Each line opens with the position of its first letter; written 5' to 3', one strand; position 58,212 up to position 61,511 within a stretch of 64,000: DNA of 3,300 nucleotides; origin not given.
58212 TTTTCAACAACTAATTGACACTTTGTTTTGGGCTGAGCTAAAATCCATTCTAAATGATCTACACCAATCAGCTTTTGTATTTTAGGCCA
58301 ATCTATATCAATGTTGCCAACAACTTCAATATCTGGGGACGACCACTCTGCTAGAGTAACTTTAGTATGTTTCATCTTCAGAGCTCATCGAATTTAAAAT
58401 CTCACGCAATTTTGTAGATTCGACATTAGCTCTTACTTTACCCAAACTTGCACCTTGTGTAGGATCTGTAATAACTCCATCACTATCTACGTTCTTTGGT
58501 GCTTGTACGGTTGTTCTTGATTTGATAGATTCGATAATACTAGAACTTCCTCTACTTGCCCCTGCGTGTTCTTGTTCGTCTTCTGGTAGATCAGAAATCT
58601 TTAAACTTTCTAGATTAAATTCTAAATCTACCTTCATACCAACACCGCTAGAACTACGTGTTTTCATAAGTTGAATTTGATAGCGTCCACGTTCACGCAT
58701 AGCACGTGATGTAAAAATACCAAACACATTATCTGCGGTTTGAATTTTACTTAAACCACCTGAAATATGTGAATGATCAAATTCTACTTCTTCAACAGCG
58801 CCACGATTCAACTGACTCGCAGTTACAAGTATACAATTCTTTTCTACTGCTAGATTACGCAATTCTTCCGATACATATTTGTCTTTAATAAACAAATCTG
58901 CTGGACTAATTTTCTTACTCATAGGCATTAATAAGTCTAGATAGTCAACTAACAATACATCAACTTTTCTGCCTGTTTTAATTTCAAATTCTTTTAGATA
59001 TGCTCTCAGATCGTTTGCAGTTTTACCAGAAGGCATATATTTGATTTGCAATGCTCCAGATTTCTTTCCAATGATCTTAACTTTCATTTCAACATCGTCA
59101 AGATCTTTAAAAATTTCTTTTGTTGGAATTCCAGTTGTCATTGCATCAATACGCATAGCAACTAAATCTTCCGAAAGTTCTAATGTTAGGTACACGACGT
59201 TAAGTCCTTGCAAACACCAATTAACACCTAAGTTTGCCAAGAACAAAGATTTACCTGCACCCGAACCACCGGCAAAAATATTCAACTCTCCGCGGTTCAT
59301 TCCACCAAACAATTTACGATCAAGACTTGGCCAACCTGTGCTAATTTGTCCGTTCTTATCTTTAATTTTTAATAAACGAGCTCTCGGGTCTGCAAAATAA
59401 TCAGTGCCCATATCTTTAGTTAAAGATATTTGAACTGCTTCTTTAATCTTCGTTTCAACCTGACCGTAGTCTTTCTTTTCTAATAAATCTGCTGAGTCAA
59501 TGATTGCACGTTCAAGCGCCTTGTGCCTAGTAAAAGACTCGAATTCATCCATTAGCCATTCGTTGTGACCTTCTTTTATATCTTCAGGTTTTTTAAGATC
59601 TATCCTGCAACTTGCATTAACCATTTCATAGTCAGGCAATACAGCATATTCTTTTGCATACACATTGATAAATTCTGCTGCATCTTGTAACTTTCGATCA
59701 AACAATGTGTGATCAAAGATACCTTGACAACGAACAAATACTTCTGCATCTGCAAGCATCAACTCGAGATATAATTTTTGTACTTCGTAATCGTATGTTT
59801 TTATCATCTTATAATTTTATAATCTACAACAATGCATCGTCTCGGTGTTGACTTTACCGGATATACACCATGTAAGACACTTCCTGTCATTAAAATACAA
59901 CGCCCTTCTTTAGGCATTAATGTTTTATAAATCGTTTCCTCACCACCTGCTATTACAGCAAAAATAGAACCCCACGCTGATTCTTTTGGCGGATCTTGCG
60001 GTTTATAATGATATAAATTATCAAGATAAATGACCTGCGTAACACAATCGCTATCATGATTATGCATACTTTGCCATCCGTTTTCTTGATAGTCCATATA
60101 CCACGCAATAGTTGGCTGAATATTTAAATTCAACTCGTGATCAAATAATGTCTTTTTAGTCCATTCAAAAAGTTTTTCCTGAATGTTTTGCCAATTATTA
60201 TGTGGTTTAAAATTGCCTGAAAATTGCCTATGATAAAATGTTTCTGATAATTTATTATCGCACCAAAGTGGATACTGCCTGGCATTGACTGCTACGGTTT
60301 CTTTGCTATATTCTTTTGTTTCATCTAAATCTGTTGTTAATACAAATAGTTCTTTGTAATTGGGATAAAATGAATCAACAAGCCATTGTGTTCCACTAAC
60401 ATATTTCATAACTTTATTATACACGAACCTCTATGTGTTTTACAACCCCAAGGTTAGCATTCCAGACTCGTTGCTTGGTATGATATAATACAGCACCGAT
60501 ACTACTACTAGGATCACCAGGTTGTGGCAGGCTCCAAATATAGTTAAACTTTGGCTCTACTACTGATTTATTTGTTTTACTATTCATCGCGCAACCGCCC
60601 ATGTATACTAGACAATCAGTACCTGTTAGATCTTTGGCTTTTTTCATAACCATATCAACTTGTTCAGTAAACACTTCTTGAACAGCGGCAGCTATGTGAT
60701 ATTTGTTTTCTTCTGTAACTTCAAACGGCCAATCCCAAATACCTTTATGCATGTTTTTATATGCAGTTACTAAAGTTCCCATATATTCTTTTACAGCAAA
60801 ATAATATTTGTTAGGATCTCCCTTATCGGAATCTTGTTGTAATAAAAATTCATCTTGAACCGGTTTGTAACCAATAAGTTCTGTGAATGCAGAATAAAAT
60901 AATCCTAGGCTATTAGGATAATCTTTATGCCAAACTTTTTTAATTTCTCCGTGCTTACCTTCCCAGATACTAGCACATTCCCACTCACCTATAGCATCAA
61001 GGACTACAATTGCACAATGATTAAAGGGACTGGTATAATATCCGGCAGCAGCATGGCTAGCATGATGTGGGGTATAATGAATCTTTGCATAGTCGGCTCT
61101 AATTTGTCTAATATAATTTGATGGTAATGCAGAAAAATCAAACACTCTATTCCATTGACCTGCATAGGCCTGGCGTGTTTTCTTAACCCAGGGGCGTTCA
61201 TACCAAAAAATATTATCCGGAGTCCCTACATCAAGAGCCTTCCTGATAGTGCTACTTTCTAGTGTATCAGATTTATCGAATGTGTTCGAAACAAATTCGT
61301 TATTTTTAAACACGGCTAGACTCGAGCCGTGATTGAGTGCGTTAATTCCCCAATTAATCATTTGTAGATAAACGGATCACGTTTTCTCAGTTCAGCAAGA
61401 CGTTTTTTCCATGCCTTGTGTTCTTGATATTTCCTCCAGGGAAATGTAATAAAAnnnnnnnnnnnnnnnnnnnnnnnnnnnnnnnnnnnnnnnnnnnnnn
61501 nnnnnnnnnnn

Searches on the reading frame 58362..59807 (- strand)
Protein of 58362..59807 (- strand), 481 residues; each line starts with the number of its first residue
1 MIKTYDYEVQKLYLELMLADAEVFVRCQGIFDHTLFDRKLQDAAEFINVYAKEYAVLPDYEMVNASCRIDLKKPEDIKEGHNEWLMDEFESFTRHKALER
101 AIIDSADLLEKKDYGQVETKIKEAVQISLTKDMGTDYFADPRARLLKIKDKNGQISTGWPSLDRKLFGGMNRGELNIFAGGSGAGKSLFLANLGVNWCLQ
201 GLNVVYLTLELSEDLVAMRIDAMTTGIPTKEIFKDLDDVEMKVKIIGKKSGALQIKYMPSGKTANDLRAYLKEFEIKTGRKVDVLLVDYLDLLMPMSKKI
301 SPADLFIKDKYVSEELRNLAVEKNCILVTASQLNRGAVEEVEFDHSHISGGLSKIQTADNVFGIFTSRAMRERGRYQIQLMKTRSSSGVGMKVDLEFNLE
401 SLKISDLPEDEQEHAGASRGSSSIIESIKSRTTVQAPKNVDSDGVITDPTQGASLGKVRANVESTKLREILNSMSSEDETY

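Call 10: search_protein_families(library=phrogs, proteins=[window:58362-59807:-], max_evalue=0.001)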
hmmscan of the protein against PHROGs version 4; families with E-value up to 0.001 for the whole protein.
window:58362-59807:- (481 aa): 7 families
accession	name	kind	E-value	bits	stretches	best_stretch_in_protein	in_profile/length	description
phrog_19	-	DNA, RNA and nucleotide metabolism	3.8e-70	238.5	1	2-418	156-589/621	DnaB-like replicative helicase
phrog_239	-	DNA, RNA and nucleotide metabolism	2e-27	97.5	1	146-465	334-658/801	DNA primase/helicase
phrog_243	-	DNA, RNA and nucleotide metabolism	3.2e-16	60.1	1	150-410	12-271/273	DnaB-like replicative helicase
phrog_3213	-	DNA, RNA and nucleotide metabolism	5.2e-05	23.1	0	256-338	322-401/509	DnaB-like replicative helicase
phrog_97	-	other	0.00012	22.4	1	148-191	43-91/506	UvsX-like recombinase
phrog_8337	-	DNA, RNA and nucleotide metabolism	0.00039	20.9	1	147-212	42-109/273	DNA repair protein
phrog_11530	-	unknown function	0.00047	21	1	262-336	14-83/184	-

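Call 56: search_dna_similar(query=window:58362-59807:-, collection=phages, mode=protein, max_rows=25)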
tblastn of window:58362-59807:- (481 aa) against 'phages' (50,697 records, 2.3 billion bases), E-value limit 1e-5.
Records with a match: 3328; places in all: 3331; records where one place covers at least 80% of the query: 166.
Best place of each record, by identity: <60% 3328.
By first word of the organism name: Escherichia 673; Synechococcus 377; Staphylococcus 343; Klebsiella 331; Salmonella 203; Bacillus 170; Vibrio 132; Shigella 89; Aeromonas 81; Mycobacterium 72; and 68 more.
By host as written in the record: - 525; Escherichia coli 282; Klebsiella pneumoniae 113; Staphylococcus aureus 112; Synechococcus 107; Listeria monocytogenes 43; Mycobacterium smegmatis mc2 155 42; Escherichia coli O157:H7 38; and 744 more.
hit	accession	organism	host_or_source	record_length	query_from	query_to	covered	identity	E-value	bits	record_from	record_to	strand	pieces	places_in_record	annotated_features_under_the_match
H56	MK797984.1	Pseudomonas phage vB_PaeM_PA5oct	-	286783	1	472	98%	51.4%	2e-146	468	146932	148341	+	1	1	hypothetical protein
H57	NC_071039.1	Pseudomonas phage vB_PaeM_PA5oct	-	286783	1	472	98%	51.4%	2e-146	468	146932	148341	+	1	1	DnaB-like replicative helicase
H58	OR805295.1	Pseudomonas phage Paride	Pseudomonas aeruginosa PAO1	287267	1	472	98%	51.4%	2e-146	468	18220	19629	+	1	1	DnaB-like replicative helicase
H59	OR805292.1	Pseudomonas phage Cassandra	Pseudomonas aeruginosa PAO1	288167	1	472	98%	51.4%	2e-146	468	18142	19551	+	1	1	DnaB-like replicative helicase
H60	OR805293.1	Pseudomonas phage Deifobo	Pseudomonas aeruginosa PAO1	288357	1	472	98%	51.4%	2e-146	468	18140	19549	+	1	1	DnaB-like replicative helicase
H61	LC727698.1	Pseudomonas phage sp. 30-3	Pseudomonas aeruginosa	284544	1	442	92%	53.2%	4e-146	468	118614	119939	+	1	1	DNA helicase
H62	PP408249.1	Pseudomonas phage vB_Pa-PAC2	Pseudomonas aeruginosa PAO1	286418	1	442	92%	53.2%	4e-146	468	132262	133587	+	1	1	DNA primase/helicase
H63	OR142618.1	Pseudomonas phage Callisto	Pseudomonas aeruginosa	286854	1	442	92%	53.2%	4e-146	468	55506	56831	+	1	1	radA: DNA repair protein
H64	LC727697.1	Pseudomonas phage sp. 30-2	Pseudomonas aeruginosa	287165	1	442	92%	53.2%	4e-146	468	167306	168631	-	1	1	DNA helicase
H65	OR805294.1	Pseudomonas phage Ettore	Pseudomonas aeruginosa PAO1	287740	1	442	92%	53.2%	4e-146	468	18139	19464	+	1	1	DnaB-like replicative helicase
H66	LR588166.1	Pseudomonas phage vB_PaeM_MIJ3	-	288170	1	442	92%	53.2%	4e-146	468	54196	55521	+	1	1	radA: DNA repair protein RadA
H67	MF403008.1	Agrobacterium phage Atu_ph07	Agrobacterium tumefaciens C58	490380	4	471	97%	49.1%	1e-128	417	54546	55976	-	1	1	DNA primase/helicase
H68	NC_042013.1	Agrobacterium phage Atu_ph07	Agrobacterium tumefaciens C58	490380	4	471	97%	49.1%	1e-128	417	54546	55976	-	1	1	DNA primase/helicase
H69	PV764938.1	Sinorhizobium phage Phosso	Sinohrizobium meliloti NRRL L-50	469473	5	429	88%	52.4%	2e-129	420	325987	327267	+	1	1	DnaB-like dsDNA helicase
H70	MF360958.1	Salicola phage SCTP-2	Salicola sp. PV4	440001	5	406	84%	45.1%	4e-98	329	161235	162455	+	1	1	155: DNA primase-helicase subunit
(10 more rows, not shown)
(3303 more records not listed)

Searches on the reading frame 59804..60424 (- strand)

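Call 35: search_protein_families(library=pfam, proteins=[window:59804-60424:-], max_evalue=0.001)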
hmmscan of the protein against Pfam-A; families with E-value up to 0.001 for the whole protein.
window:59804-60424:- (206 aa): 1 family
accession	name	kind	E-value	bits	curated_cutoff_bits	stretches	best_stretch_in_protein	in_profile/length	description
PF13759.12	2OG-FeII_Oxy_5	-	4.5e-06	27.4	27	1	107-200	2-100/101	Putative 2OG-Fe(II) oxygenase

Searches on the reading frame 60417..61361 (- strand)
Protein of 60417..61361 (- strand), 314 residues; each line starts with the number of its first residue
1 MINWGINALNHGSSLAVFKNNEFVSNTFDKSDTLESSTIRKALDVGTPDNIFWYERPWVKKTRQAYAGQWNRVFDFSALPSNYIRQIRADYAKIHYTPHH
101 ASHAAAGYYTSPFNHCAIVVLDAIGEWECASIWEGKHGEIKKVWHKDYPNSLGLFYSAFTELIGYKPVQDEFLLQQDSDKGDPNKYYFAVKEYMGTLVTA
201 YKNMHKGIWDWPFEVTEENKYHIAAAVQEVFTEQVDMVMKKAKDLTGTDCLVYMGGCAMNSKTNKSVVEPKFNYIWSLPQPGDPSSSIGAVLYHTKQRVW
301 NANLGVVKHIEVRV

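Call 35: search_protein_families(library=pfam, proteins=[window:60417-61361:-], max_evalue=0.001)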
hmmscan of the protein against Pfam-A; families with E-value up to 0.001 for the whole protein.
window:60417-61361:- (314 aa): 1 family
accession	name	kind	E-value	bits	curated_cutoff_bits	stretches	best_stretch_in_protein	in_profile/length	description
PF02543.21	Carbam_trans_N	-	1.2e-25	91.1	24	1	88-291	121-345/346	Carbamoyltransferase N-terminus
